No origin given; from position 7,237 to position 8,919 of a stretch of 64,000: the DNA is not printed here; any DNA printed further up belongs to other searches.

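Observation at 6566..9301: Compositionally foreign four-gene operon built around a second-type DnaA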

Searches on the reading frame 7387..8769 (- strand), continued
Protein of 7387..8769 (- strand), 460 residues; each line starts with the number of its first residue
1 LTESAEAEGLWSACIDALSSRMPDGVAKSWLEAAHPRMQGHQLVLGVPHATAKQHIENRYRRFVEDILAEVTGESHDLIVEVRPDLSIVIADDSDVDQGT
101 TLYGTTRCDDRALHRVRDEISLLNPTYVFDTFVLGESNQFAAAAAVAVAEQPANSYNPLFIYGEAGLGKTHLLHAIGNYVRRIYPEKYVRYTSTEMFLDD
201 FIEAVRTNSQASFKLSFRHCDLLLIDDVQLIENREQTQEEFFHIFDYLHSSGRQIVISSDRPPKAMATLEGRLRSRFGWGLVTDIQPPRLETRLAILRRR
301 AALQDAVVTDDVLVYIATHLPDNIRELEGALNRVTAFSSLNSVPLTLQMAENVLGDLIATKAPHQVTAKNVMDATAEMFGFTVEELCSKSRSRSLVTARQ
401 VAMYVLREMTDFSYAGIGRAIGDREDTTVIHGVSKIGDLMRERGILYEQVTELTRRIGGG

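Call 11: find_encoding_contigs(protein=P0004, flank=10000, max_places=3)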
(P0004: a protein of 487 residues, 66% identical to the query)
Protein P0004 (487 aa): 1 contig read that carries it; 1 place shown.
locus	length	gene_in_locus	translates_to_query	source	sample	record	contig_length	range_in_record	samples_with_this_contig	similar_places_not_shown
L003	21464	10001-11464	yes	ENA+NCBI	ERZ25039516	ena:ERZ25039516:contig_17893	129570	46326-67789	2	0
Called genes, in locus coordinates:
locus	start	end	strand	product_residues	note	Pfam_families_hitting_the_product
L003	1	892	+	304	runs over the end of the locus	-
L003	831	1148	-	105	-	-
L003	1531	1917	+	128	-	PF07332:Phage_holin_3_6 (weak)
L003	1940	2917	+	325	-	PF00890:FAD_binding_2 (weak), PF01266:DAO (faint), PF01946:Thi4 (weak), PF03486:HI0933_like (faint), PF07992:Pyr_redox_2, PF12831:FAD_oxidored (weak), PF13738:Pyr_redox_3, PF00070:Pyr_redox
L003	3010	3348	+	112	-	PF00085:Thioredoxin, PF13905:Thioredoxin_8 (faint)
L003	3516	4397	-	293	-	PF02195:ParB_N, PF17762:HTH_ParB, PF23552:ParB_C (weak)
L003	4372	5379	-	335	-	PF00142:Fer4_NifH, PF01656:CbiA, PF02374:ArsA_ATPase (weak), PF06564:CBP_BcsQ, PF09140:MipZ, PF10609:ParA, PF13614:AAA_31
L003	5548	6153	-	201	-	PF02527:GidB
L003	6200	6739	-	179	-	PF13083:KH_KhpA-B, PF01424:R3H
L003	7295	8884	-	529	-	PF02096:60KD_IMP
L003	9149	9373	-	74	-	PF00825:Ribonuclease_P (weak)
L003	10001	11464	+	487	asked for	PF00308:Bac_DnaA, PF01695:IstB_IS21 (weak), PF08299:Bac_DnaA_C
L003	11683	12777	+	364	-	PF00712:DNA_pol3_beta, PF02767:DNA_pol3_beta_2, PF02768:DNA_pol3_beta_3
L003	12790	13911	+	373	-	PF02463:SMC_N, PF13476:AAA_23 (weak), PF13304:AAA_21 (faint)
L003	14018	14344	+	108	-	PF05258:DciA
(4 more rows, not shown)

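Call 13: find_related_loci(query=window:7387-8769:-, collection=genome_contigs, flank=10000)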
Query window:7387-8769:- (460 aa) in genome_contigs; peptide patterns used: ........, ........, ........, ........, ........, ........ (x = any residue, [..] = any of these).
599 stretches matched a pattern (row limit reached: there are more); 562 encode a relative of the query (tblastn E <= 1e-3); the best 80 are kept; 80 distinct loci.
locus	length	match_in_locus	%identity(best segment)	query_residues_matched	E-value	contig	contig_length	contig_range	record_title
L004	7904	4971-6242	47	28-457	1e-119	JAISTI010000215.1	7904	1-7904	MAG: Propionibacteriaceae bacterium isolate Md513_bin133 k119_1315733, whole genome shotgun sequence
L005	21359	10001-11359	42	6-457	1e-118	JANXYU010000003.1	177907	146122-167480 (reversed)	MAG: Actinobacteria bacterium isolate GL140_3_metabat_86 GL140_3_k141_622127, whole genome shotgun sequence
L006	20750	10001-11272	44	29-457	1e-107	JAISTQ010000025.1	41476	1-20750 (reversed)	MAG: Propionibacteriaceae bacterium isolate Md513_bin21 k119_537117, whole genome shotgun sequence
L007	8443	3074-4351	40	10-438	3e-103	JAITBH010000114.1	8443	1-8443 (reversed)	MAG: Candidatus Ectomicrobium neotermitis isolate Ncb351_bin78 k119_4472011, whole genome shotgun sequence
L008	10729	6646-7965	37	10-438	1e-101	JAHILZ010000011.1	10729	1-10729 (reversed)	MAG: Patescibacteria group bacterium isolate KR13_N2.mb.46 KR13_N2.mb.46_k141_47062, whole genome shotgun sequence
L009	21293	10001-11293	38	8-436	6e-101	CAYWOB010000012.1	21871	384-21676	MAG TPA_asm: uncultured Candidatus Saccharibacteria bacterium isolate SRP098346_co1_314 genome assembly, contig: NODE_21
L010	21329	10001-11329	39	10-457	1e-100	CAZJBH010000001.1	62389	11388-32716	MAG TPA_asm: uncultured Candidatus Saccharibacteria bacterium isolate SRP332253_co2_128 genome assembly, contig: NODE_37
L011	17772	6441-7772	37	10-457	4e-99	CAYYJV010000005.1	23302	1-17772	MAG TPA_asm: uncultured Candidatus Saccharibacteria bacterium isolate binchicken_co184_129 genome assembly, contig: NODE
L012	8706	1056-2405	38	8-457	1e-98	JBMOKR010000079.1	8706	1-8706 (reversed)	MAG: Patescibacteria group bacterium isolate Betzabe_MAG003 MAG003_79, whole genome shotgun sequence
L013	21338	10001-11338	36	8-457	1e-98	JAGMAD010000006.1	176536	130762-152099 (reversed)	MAG: Candidatus Parcubacteria bacterium isolate RS_14_22 ZL355.bin.22.fa_6, whole genome shotgun sequence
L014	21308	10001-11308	37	8-441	4e-98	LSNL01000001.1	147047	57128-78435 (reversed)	MAG: Parcubacteria group bacterium M10-OD1-1 Contig1155, whole genome shotgun sequence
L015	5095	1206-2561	35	1-456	6e-98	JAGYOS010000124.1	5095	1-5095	Bacterium isolate M55B174 k51_809486_flag_0_multi_68.1727_len_5095, whole genome shotgun sequence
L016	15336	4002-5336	35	8-457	5e-98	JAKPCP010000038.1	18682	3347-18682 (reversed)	MAG: bacterium isolate JPMR_maxbin.023 k141_167272, whole genome shotgun sequence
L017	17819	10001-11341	36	8-457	2e-97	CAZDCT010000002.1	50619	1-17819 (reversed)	MAG TPA_asm: uncultured Candidatus Saccharibacteria bacterium isolate SRP178699_co2_77 genome assembly, contig: NODE_192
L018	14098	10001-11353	35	8-457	2e-98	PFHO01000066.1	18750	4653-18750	MAG: Candidatus Moranbacteria bacterium CG_4_8_14_3_um_filter_34_16 CG_4_8_14_3_um_filter_scaffold_1097_c, whole genome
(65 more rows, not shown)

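Call 22: search_protein_families(library=padloc, proteins=[window:7387-8769:-], max_evalue=0.01)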
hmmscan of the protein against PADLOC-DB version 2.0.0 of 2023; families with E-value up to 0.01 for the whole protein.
window:7387-8769:- (460 aa): 4 families
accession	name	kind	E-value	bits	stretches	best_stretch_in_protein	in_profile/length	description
PDLC01995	RtcR_PspF2--CARF_AAA_HTH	-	0.00027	18.2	0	144-182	178-216/481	-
PDLC03838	DolB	-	0.00094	16.5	1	159-246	169-254/375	-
PDLC04140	mad8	-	0.001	16.7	1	158-277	29-115/314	mads_8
PDLC05035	PDC-S53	-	0.0046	13.1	1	160-235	514-593/900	-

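Call 31: search_dna_similar(query=window:7387-8769:-, collection=plasmids, mode=protein, max_rows=25, max_evalue=1e-20)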
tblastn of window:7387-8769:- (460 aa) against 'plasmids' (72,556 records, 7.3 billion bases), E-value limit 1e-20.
Records with a match: 55; places in all: 55; records where one place covers at least 80% of the query: 34.
Best place of each record, by identity: <60% 55.
By first word of the organism name: Paracoccus 5; Escherichia 4; Acinetobacter 4; Sinorhizobium 4; Pasteurella 3; Bacillus 2; Listeria 2; Paenibacillus 2; Proteus 2; Klebsiella 2; and 24 more.
By predicted mobility (MOB-suite, as given by PLSDB): non-mobilizable 44; mobilizable 7; conjugative 4.
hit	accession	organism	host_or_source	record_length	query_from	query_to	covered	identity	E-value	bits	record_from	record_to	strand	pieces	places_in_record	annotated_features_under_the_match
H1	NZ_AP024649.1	Arthrobacter sp. StoSoilB13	-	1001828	40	457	91%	49.0%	5e-111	367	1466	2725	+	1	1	none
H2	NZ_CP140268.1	Priestia megaterium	Single cell,ginseng rhizosphere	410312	10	457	97%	42.0%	2e-101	339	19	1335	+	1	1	dnaA: chromosomal replication initiator protein DnaA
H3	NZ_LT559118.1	Nonomuraea gerenzanensis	-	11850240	119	457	74%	55.2%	6e-104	346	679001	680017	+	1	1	none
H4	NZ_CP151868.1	Bacillus thuringiensis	tobacco,mixed culture,leaves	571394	10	454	97%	41.6%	8e-96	323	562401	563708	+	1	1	dnaA: chromosomal replication initiator protein DnaA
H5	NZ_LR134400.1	Listeria monocytogenes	Homo sapiens,Vein blood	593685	8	457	98%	41.0%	1e-95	323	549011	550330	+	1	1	dnaA: chromosomal replication initiator protein DnaA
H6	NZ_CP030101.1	Listeria monocytogenes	Environment,water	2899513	8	457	98%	41.0%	1e-95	323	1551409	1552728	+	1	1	none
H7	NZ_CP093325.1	Bacillus sp. N5-665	whole organism,peat soil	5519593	10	454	97%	41.4%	2e-96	325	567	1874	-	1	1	none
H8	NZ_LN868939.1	Nocardia farcinica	not known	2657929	123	457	73%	54.9%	5e-97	327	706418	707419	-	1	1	none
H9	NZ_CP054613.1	Paenibacillus cellulosilyticus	cell culture,soil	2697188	10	457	97%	40.6%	2e-97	328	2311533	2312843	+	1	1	none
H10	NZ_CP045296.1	Paenibacillus cellulositrophicus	cell culture,Thai soil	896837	6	457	98%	39.9%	1e-96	325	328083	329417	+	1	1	dnaA: chromosomal replication initiator protein DnaA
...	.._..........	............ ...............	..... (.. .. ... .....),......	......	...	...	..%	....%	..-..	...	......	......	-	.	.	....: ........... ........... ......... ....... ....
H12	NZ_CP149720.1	Clostridioides difficile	-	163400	9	459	98%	38.7%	6e-89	303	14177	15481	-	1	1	dnaA: chromosomal replication initiator protein DnaA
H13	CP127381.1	Aerococcus tenax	Homo sapiens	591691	10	453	97%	38.6%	3e-80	278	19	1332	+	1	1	dnaA: chromosomal replication initiator protein DnaA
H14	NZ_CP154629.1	Acetoanaerobium noterae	cell culture,Sludge of a digestion ...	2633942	6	445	96%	38.7%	8e-88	300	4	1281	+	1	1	none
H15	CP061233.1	Escherichia coli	Sheep,cell culture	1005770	3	455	98%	37.2%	2e-75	264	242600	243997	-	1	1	dnaA: chromosomal replication initiator protein DnaA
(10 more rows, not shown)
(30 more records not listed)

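Call 32: search_dna_similar(query=window:7387-8769:-, collection=phages, mode=protein, max_rows=15, max_evalue=1e-10)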
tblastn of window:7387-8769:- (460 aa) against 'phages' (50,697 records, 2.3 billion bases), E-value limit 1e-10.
Records with a match: 38; places in all: 38; records where one place covers at least 80% of the query: 24.
Best place of each record, by identity: <60% 38.
By first word of the organism name: Bacteriophage 23; Listeria 4; Salmonella 3; Staphylococcus 2; Campylobacter 2; Enterococcus 2; Acinetobacter 2.
By host as written in the record: - 26; Listeria monocytogenes 4; Homo sapiens 2; Staphylococcus aureus 2; Campylobacter jejuni 2; Enterococcus faecalis 1; Salmonella enterica subsp. enterica serovar Kentucky 1.
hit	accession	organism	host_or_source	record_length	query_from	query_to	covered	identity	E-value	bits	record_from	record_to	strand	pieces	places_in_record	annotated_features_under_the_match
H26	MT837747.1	Bacteriophage sp.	human fecal samples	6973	42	457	90%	43.3%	2e-98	329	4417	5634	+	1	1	record has no annotation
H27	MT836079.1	Bacteriophage sp.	human fecal samples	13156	11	458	97%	38.1%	1e-85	292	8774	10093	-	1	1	record has no annotation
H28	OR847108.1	Listeria phage LM 4-11-1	Listeria monocytogenes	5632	8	453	97%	38.3%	3e-83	285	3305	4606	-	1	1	record has no annotation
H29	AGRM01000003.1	Salmonella enterica subsp. houtenae str. ATCC BAA-1581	Homo sapiens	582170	3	455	98%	37.3%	6e-76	264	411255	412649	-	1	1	replication initiator protein DnaA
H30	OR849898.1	Staphylococcus phage SA 1298 Kay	Staphylococcus aureus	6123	56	457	87%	42.1%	7e-89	301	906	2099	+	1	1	record has no annotation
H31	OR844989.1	Staphylococcus phage SA 1306 Kay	Staphylococcus aureus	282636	56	457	87%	42.1%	9e-89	301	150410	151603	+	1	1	record has no annotation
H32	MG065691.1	Campylobacter phage A11a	Campylobacter jejuni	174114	3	455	98%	37.2%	5e-76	264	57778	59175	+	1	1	record has no annotation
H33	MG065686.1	Campylobacter phage A18a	Campylobacter jejuni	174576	3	455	98%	37.2%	5e-76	264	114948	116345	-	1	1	record has no annotation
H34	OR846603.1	Enterococcus phage Efs 1-1-1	Enterococcus faecalis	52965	6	453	97%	37.4%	2e-83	286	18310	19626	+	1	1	record has no annotation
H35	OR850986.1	Salmonella phage S.Kent 1-2-1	Salmonella enterica subsp. enterica ...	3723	3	455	98%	36.9%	4e-76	263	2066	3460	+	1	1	record has no annotation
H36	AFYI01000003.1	Salmonella enterica subsp. enterica serovar Infantis str. ...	Homo sapiens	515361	3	455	98%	36.9%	1e-75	263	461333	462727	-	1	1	replication initiator protein DnaA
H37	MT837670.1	Bacteriophage sp.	human fecal samples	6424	10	459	98%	36.5%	2e-76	265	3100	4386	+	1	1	record has no annotation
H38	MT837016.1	Bacteriophage sp.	human fecal samples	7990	54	458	88%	40.0%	5e-85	290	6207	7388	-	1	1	record has no annotation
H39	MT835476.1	Bacteriophage sp.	human fecal samples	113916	10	440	94%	36.6%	2e-80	277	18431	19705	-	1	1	record has no annotation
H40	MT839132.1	Bacteriophage sp.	human fecal samples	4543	10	459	98%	34.6%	4e-71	249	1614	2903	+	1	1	record has no annotation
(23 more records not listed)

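Call 36: find_encoding_contigs(protein=P0020, flank=8000, max_places=2)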
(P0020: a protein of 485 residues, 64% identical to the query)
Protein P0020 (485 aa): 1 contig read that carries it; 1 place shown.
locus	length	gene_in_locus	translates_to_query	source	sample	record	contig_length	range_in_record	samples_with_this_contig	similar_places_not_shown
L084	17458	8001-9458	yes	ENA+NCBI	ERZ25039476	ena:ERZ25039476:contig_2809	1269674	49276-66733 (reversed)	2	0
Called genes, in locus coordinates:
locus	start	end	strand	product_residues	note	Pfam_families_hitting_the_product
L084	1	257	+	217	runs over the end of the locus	-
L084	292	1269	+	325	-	PF00890:FAD_binding_2 (faint), PF01266:DAO (faint), PF01946:Thi4 (weak), PF03486:HI0933_like (faint), PF07992:Pyr_redox_2, PF13738:Pyr_redox_3, PF00070:Pyr_redox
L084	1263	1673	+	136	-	PF13098:Thioredoxin_2 (faint), PF14595:Thioredoxin_9 (weak), PF00085:Thioredoxin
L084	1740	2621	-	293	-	PF02195:ParB_N, PF17762:HTH_ParB, PF23552:ParB_C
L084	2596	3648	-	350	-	PF00142:Fer4_NifH (weak), PF01656:CbiA, PF02374:ArsA_ATPase (weak), PF06564:CBP_BcsQ (faint), PF09140:MipZ, PF10609:ParA, PF13614:AAA_31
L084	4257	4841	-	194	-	PF02527:GidB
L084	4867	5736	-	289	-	PF14804:Jag_N, PF13083:KH_KhpA-B, PF01424:R3H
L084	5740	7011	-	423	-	PF02096:60KD_IMP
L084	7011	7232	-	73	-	PF01809:YidD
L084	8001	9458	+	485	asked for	PF11638:DnaA_N (weak), PF00308:Bac_DnaA, PF01695:IstB_IS21 (weak), PF08299:Bac_DnaA_C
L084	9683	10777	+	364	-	PF00712:DNA_pol3_beta, PF02767:DNA_pol3_beta_2, PF02768:DNA_pol3_beta_3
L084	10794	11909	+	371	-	PF02463:SMC_N, PF13175:AAA_15, PF13476:AAA_23, PF13304:AAA_21 (weak)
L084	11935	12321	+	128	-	PF05258:DciA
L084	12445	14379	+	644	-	PF02518:HATPase_c, PF00204:DNA_gyraseB, PF01751:Toprim, PF00986:DNA_gyraseB_C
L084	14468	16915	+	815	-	PF00521:DNA_topoisoIV, PF03989:DNA_gyraseA_C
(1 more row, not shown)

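Call 37: find_encoding_contigs(protein=P0025, flank=8000, max_places=2)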
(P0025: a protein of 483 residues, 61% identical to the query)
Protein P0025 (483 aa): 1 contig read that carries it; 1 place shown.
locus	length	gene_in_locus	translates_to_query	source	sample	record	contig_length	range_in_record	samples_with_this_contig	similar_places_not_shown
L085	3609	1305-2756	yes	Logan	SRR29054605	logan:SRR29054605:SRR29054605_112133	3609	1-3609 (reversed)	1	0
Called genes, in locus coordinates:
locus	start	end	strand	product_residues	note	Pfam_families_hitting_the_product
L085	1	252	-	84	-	?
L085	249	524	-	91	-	PF01809:YidD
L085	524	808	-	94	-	PF00825:Ribonuclease_P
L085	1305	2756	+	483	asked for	PF11638:DnaA_N, PF00308:Bac_DnaA, PF08299:Bac_DnaA_C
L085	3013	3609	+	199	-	?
